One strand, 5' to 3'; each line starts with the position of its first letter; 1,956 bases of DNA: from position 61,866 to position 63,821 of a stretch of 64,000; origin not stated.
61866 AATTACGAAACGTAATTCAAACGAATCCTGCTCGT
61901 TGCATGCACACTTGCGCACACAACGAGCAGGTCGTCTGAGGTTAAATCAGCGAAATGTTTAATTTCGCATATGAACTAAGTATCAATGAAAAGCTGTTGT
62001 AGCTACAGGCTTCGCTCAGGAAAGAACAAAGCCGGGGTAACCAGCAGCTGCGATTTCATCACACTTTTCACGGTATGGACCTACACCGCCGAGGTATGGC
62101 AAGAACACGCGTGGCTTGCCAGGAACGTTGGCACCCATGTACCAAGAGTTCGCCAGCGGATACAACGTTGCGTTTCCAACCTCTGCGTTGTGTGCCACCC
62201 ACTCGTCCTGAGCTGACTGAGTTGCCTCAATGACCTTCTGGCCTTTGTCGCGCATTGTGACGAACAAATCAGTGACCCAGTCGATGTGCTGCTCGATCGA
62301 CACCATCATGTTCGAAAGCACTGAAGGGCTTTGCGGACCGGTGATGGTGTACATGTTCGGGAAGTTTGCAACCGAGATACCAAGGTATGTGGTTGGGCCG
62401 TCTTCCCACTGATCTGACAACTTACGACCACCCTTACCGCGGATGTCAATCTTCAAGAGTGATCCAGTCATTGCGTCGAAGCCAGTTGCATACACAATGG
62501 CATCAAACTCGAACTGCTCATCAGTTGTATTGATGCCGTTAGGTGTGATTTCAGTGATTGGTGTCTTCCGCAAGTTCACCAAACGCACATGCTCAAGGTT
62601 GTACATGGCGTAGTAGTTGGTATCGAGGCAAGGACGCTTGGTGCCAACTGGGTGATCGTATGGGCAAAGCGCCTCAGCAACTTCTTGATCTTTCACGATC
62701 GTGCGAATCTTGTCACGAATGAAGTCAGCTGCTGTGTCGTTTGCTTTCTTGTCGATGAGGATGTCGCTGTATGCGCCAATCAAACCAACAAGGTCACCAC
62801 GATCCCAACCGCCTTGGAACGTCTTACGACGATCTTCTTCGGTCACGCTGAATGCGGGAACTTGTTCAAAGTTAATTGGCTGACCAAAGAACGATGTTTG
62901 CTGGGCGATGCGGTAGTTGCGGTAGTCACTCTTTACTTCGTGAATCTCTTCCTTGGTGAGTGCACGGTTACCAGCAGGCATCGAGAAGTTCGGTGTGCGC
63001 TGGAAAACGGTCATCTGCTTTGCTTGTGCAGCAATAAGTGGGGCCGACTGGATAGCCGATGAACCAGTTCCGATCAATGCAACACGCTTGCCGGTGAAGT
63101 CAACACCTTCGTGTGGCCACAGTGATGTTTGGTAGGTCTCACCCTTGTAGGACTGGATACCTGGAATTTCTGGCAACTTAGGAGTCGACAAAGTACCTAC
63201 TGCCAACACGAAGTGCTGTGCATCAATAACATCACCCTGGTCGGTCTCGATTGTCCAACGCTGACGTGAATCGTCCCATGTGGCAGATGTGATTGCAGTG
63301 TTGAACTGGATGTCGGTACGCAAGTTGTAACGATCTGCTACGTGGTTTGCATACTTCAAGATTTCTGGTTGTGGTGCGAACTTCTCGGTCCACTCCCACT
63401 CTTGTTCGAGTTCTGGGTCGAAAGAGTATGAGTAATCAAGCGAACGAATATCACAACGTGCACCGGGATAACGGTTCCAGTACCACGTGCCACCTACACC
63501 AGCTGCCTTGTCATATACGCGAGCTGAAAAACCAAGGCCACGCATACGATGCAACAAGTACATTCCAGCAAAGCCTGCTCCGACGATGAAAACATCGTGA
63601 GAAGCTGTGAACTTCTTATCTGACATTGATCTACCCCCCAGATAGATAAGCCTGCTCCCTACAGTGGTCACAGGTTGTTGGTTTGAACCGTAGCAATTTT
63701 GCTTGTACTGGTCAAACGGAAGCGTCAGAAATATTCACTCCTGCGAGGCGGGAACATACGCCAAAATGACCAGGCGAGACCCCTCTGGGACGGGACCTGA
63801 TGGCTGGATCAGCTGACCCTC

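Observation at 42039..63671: Paralog-amplified island: four BVMOs, two esterases, four binding proteins, a fused ABC importer and a DUF35/thiolase/EthD unit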

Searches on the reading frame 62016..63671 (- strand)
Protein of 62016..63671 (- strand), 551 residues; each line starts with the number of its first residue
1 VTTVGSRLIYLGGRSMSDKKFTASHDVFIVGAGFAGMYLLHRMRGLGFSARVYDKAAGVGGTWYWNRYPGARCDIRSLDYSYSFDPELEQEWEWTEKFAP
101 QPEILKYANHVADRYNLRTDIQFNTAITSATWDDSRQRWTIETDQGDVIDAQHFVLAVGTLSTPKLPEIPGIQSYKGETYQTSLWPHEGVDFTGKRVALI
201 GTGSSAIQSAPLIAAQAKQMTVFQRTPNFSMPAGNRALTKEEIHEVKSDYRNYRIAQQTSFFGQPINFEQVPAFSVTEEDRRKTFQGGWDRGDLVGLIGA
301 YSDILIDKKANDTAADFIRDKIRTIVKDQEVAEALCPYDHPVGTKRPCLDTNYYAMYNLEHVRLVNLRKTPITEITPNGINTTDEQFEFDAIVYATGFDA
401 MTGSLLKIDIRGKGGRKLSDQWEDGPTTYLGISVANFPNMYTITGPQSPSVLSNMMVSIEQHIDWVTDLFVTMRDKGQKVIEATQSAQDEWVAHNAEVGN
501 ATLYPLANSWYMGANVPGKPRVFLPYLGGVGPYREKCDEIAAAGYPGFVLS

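Call 4: search_protein_families(library=pfam, proteins=[window:62016-63671:-])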
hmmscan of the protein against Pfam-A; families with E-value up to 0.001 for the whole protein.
window:62016-63671:- (551 aa): 7 families
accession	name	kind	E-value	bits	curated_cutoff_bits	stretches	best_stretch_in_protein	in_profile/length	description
PF13738.12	Pyr_redox_3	-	1.4e-14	54.5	30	1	29-230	2-200/305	Pyridine nucleotide-disulphide oxidoreductase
PF07992.20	Pyr_redox_2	-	2.4e-13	50.6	26.1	1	25-239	1-186/291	Pyridine nucleotide-disulphide oxidoreductase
PF00743.25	FMO-like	-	2.3e-10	40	22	1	27-227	4-216/532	Flavin-binding monooxygenase-like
PF13450.12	NAD_binding_8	-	3.5e-09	37.2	21.9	1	29-75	1-47/68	NAD(P)-binding Rossmann-like domain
PF13434.12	Lys_Orn_oxgnase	-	3e-07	30.3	21.3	1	103-242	96-237/339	L-lysine 6-monooxygenase/L-ornithine 5-monooxygenase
PF01266.30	DAO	-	3.2e-05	24.1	27.9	0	119-186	164-236/353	FAD dependent oxidoreductase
PF03486.20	HI0933_like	-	4.7e-05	23.4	50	0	119-166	124-170/244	HI0933-like protein Rossmann domain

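Call 8: search_protein_families(library=ncbifam, proteins=[window:62016-63671:-], max_evalue=0.01)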
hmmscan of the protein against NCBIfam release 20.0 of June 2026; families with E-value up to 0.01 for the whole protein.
window:62016-63671:- (551 aa): 19 families
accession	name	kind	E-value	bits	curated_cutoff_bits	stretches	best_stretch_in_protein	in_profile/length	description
NF045818.1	Neo-PentlctneDsynPtlE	equivalog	4.6e-81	272.7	1100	1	20-501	44-532/587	neopentalenolactone/pentalenolactone D synthase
NF040505.1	ArsO_flavin_mono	equivalog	1e-19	71.2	425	1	25-230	1-196/346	ArsO family NAD(P)H-dependent flavin-containing monooxygenase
NF058570.1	trimeth_mono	equivalog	1.3e-10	41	675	1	82-229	81-230/443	trimethylamine monooxygenase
TIGR04018.1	Bthiol_YpdA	hypoth_equivalog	3.4e-09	36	339.9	1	96-230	64-188/316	YpdA family putative bacillithiol disulfide reductase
NF009409.0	PRK12770.1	subfamily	5.7e-08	32.2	343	0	21-62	15-56/360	putative glutamate synthase subunit beta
TIGR03197.1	MnmC_Cterm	equivalog_domain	1.3e-06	27.8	174.2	0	111-161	154-202/400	FAD-dependent 5-carboxymethylaminomethyl-2-thiouridine(34) oxidoreductase MnmC1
NF009410.0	PRK12771.1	subfamily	3.6e-06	25.8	516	0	20-62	134-176/566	NAD(P)-binding protein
TIGR01292.1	TRX_reduct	equivalog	7.6e-06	24.9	343.45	1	132-230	82-177/300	thioredoxin-disulfide reductase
TIGR03467.1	HpnE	equivalog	2.8e-05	23.6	283.05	0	118-166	222-269/430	hydroxysqualene dehydroxylase HpnE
TIGR03140.1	AhpF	equivalog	2.9e-05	22.8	502.9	1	123-224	284-382/515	alkyl hydroperoxide reductase subunit F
TIGR01318.1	gltD_gamma_fam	subfamily_domain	0.00013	20.7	482.95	0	189-228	136-175/467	glutamate synthase, small subunit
NF002480.1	PRK01747.1-1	equivalog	0.00025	19.6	540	0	21-59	245-283/645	bifunctional tRNA (5-methylaminomethyl-2-thiouridine)(34)-methyltransferase MnmC2/FAD-dependent 5-carboxymethylaminomethyl-2-thiouridine(34)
TIGR03143.1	AhpF_homolog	hypoth_equivalog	0.00029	19.6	687.65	1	140-233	93-182/555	putative alkyl hydroperoxide reductase F subunit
NF041087.1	bile_acid_BaiCD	equivalog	0.0013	16.9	825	0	149-229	463-538/642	bile acid Fe-S flavoenzyme BaiCD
NF009408.0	PRK12769.1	equivalog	0.0022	16.2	1003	0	190-228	323-361/659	formate-dependent uric acid utilization protein AegA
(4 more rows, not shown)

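Call 44: find_encoding_contigs(protein=window:62016-63626:-, flank=10000, max_places=4)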
Protein window:62016-63626:- (536 aa): 16 contigs read that carry it; 4 places shown.
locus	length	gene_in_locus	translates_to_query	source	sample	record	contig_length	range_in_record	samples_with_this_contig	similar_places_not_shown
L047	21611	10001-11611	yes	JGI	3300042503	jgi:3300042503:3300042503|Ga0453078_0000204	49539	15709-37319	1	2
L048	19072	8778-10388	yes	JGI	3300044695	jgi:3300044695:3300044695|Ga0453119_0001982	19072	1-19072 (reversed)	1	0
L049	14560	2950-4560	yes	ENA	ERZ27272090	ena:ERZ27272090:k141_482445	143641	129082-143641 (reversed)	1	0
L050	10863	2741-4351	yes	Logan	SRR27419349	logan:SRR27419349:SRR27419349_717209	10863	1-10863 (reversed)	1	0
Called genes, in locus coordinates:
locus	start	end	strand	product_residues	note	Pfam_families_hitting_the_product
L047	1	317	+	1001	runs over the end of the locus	PF00005:ABC_tran (faint), PF02463:SMC_N (faint), PF03193:RsgA_GTPase (faint), PF13191:AAA_16 (faint), PF13304:AAA_21 (faint), PF13555:AAA_29 (faint), PF17760:UvrA_inter, PF17755:UvrA_DNA-bind, +2 more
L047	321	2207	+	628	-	PF01541:GIY-YIG (weak), PF27096:UvrC_M, PF02151:UVR, PF22920:UvrC_RNaseH, PF08459:UvrC_RNaseH_dom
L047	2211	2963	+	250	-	PF03141:Methyltransf_29 (weak), PF13489:Methyltransf_23, PF01209:Ubie_methyltran (weak), PF24675:NpmA (weak), PF13847:Methyltransf_31, PF08241:Methyltransf_11, PF08242:Methyltransf_12, PF13649:Methyltransf_25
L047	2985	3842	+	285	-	PF03668:RapZ-like_N, PF22740:PapZ_C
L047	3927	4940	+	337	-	PF00044:Gp_dh_N, PF02800:Gp_dh_C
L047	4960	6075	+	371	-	PF00162:PGK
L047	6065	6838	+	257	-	PF00121:TIM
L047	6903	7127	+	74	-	PF03840:SecG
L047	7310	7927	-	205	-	PF01209:Ubie_methyltran, PF13489:Methyltransf_23, PF08241:Methyltransf_11, PF08242:Methyltransf_12, PF13649:Methyltransf_25, PF13847:Methyltransf_31 (weak), PF05148:Methyltransf_8 (weak)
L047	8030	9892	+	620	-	PF00561:Abhydrolase_1, PF08386:Abhydrolase_4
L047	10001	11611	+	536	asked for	PF00743:FMO-like, PF07992:Pyr_redox_2, PF13450:NAD_binding_8, PF13738:Pyr_redox_3, PF13434:Lys_Orn_oxgnase (weak)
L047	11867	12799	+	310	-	PF20434:BD-FAE, PF07859:Abhydrolase_3, PF00326:Peptidase_S9 (faint)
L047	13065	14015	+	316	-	PF20434:BD-FAE, PF07859:Abhydrolase_3, PF00326:Peptidase_S9 (weak)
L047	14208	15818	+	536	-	PF00743:FMO-like, PF01266:DAO (faint), PF03486:HI0933_like (faint), PF07992:Pyr_redox_2, PF13434:Lys_Orn_oxgnase (faint), PF13450:NAD_binding_8, PF13454:NAD_binding_9 (faint), PF13738:Pyr_redox_3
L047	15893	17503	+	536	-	PF00743:FMO-like, PF01266:DAO (faint), PF07992:Pyr_redox_2, PF13450:NAD_binding_8, PF13738:Pyr_redox_3, PF13434:Lys_Orn_oxgnase (weak)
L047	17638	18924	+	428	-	PF13458:Peripla_BP_6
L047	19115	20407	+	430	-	PF13458:Peripla_BP_6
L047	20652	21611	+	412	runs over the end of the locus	PF13458:Peripla_BP_6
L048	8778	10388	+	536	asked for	PF00743:FMO-like, PF07992:Pyr_redox_2, PF13450:NAD_binding_8, PF13738:Pyr_redox_3, PF13434:Lys_Orn_oxgnase (weak)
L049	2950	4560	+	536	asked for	PF00743:FMO-like, PF07992:Pyr_redox_2, PF13450:NAD_binding_8, PF13738:Pyr_redox_3, PF13434:Lys_Orn_oxgnase (weak)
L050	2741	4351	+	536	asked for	PF00743:FMO-like, PF07992:Pyr_redox_2, PF13450:NAD_binding_8, PF13738:Pyr_redox_3, PF13434:Lys_Orn_oxgnase (weak)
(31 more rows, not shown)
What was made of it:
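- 62016..63626 (-): Short BVMO C. The exact 536-aa product is found on 16 contigs (call 44).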

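Call 47: search_protein_families(library=ncbifam, proteins=[L047:8030-9892:+], max_evalue=1e-10)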
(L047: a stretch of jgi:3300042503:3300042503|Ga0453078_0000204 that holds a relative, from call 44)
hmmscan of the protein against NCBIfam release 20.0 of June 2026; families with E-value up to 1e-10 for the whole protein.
L047:8030-9892:+ (620 aa): 0 families

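Call 63: find_homologous_proteins(query=window:62016-63626:-, max_evalue=1e-50)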
Query window:62016-63626:- (536 aa): 8000 proteins with E <= 1e-50 among 8000 candidates; the best 120 are listed.
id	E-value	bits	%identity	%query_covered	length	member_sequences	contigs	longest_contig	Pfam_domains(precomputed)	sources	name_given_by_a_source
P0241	0.0e+0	1213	96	100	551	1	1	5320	PF13434.13,PF00743.26,PF13450.13,PF07992.21,PF13738.13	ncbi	-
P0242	0.0e+0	1213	96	100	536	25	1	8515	PF13434.13,PF00743.26,PF13450.13,PF07992.21,PF13738.13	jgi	jgi:cation diffusion facilitator CzcD-associated flavoprotein CzcO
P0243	0.0e+0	1213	96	100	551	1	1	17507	PF13434.13,PF00743.26,PF13450.13,PF07992.21,PF13738.13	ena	-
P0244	0.0e+0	1192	94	100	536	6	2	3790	PF13434.13,PF00743.26,PF13450.13,PF07992.21,PF13738.13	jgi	jgi:cyclohexanone monooxygenase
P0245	0.0e+0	1040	80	100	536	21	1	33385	PF01266.31,PF13434.13,PF00743.26,PF13450.13,PF07992.21,PF13738.13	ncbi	-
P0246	2.2e-296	1002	78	100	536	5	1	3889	PF01266.31,PF13434.13,PF00743.26,PF13450.13,PF07992.21,PF13738.13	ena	-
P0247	5.7e-291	984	75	100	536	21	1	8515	PF01266.31,PF13434.13,PF00743.26,PF13450.13,PF07992.21,PF13738.13,PF03486.21,PF13454.13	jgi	jgi:cation diffusion facilitator CzcD-associated flavoprotein CzcO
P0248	2.8e-266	902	71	99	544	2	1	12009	PF00743.26,PF13450.13,PF07992.21,PF13738.13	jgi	-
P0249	4.4e-265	898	70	99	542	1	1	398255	PF00743.26,PF13450.13,PF07992.21,PF13738.13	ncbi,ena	-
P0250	1.1e-264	897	70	99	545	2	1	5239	PF13434.13,PF00743.26,PF13450.13,PF07992.21,PF13738.13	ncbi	-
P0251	2.3e-264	896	70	100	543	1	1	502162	PF13450.13,PF07992.21,PF13738.13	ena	-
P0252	4.8e-264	895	70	99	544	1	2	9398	PF00743.26,PF13450.13,PF07992.21,PF13738.13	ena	-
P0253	1.4e-263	893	70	99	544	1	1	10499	PF00743.26,PF13450.13,PF07992.21,PF13738.13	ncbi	-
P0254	2.5e-263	893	70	99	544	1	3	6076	PF00743.26,PF13450.13,PF07992.21,PF13738.13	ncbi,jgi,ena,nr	ncbi:MAG: NAD(P)/FAD-dependent oxidoreductase [Acidimicrobiia bacterium]|nr:NAD(P)/FAD-dependent oxi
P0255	4.9e-263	892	69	99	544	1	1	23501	PF00743.26,PF13450.13,PF07992.21,PF13738.13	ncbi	-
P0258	5.2e-262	888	70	99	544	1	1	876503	PF00743.26,PF13450.13,PF07992.21,PF13738.13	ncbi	ncbi:MAG: NAD(P)/FAD-dependent oxidoreductase [Acidimicrobiales bacterium]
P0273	1.7e-253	860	68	99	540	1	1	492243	PF00743.26,PF13450.13,PF07992.21,PF13738.13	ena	-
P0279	4.3e-247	839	66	99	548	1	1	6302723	PF13434.13,PF00743.26,PF13450.13,PF07992.21,PF13738.13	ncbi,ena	-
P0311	5.7e-239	812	63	100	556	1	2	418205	PF01266.31,PF13434.13,PF00743.26,PF13450.13,PF07992.21,PF13738.13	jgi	jgi:cation diffusion facilitator CzcD-associated flavoprotein CzcO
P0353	2.4e-233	794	64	99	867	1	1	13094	PF00135.35,PF07859.20,PF01266.31,PF13434.13,PF00743.26,PF13450.13,PF07992.21,PF13738.13,PF03486.21,PF20434.6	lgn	-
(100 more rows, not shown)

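Call 64: find_encoding_contigs(protein=P0279, flank=8000, max_places=1)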
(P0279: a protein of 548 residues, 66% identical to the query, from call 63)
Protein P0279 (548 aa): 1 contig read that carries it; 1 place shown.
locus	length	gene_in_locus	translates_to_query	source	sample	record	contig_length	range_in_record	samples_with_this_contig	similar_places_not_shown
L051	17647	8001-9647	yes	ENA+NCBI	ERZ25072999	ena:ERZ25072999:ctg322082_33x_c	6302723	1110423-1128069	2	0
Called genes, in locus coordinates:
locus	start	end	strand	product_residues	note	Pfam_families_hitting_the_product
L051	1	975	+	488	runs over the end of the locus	PF00135:COesterase, PF20434:BD-FAE, PF07859:Abhydrolase_3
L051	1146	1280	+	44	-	-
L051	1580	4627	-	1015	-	PF13191:AAA_16, PF00196:GerE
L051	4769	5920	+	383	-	PF00144:Beta-lactamase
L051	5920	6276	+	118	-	PF04075:F420H2_quin_red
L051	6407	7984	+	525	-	PF13458:Peripla_BP_6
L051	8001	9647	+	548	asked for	PF13434:Lys_Orn_oxgnase (faint), PF00743:FMO-like, PF07992:Pyr_redox_2, PF13450:NAD_binding_8 (weak), PF13738:Pyr_redox_3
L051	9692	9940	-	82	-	-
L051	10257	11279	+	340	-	PF08240:ADH_N, PF00107:ADH_zinc_N, PF13602:ADH_zinc_N_2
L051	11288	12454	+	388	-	PF02771:Acyl-CoA_dh_N, PF00441:Acyl-CoA_dh_1, PF08028:Acyl-CoA_dh_2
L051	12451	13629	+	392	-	PF02770:Acyl-CoA_dh_M, PF00441:Acyl-CoA_dh_1, PF08028:Acyl-CoA_dh_2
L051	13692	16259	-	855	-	PF02515:CoA_transf_3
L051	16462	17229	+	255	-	PF12849:PBP_like_2, PF03466:LysR_substrate (weak), PF13531:SBP_bac_11 (faint)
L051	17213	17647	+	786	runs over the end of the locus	PF14827:dCache_3, PF00672:HAMP, PF00990:GGDEF, PF00563:EAL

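Call 65: find_encoding_contigs(protein=P0249, flank=8000, max_places=1)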
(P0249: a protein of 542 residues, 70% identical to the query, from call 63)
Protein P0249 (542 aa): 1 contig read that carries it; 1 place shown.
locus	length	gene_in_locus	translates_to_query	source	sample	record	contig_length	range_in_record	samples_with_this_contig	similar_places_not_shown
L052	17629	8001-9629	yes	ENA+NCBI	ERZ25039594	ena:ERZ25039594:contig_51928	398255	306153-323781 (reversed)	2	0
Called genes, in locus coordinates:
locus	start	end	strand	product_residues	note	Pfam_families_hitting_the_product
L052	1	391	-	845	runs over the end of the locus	PF00009:GTP_EFTU, PF22042:EF-G_D2 (weak), PF03144:GTP_EFTU_D2 (weak), PF14492:EFG_III, PF03764:EFG_IV (weak)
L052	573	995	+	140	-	PF01243:PNPOx_N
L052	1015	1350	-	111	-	PF01047:MarR, PF12802:MarR_2, PF13463:HTH_27 (weak)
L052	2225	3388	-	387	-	PF08240:ADH_N, PF00107:ADH_zinc_N, PF13602:ADH_zinc_N_2 (weak)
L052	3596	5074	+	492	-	PF13458:Peripla_BP_6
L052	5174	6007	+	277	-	PF02653:BPD_transp_2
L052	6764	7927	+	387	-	PF00005:ABC_tran, PF02463:SMC_N (faint), PF13304:AAA_21 (faint), PF12399:BCA_ABC_TP_C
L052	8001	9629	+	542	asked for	PF00743:FMO-like (faint), PF07992:Pyr_redox_2, PF13450:NAD_binding_8, PF13738:Pyr_redox_3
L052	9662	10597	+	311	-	PF00135:COesterase, PF20434:BD-FAE, PF07859:Abhydrolase_3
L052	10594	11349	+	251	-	PF00005:ABC_tran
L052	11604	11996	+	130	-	PF00132:Hexapep, PF14602:Hexapep_2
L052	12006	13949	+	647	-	-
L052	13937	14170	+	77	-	-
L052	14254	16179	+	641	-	PF00743:FMO-like, PF01266:DAO (faint), PF07992:Pyr_redox_2, PF13450:NAD_binding_8, PF13738:Pyr_redox_3, PF13434:Lys_Orn_oxgnase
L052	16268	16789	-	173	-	PF05163:DinB (weak), PF04978:MST, PF12867:DinB_2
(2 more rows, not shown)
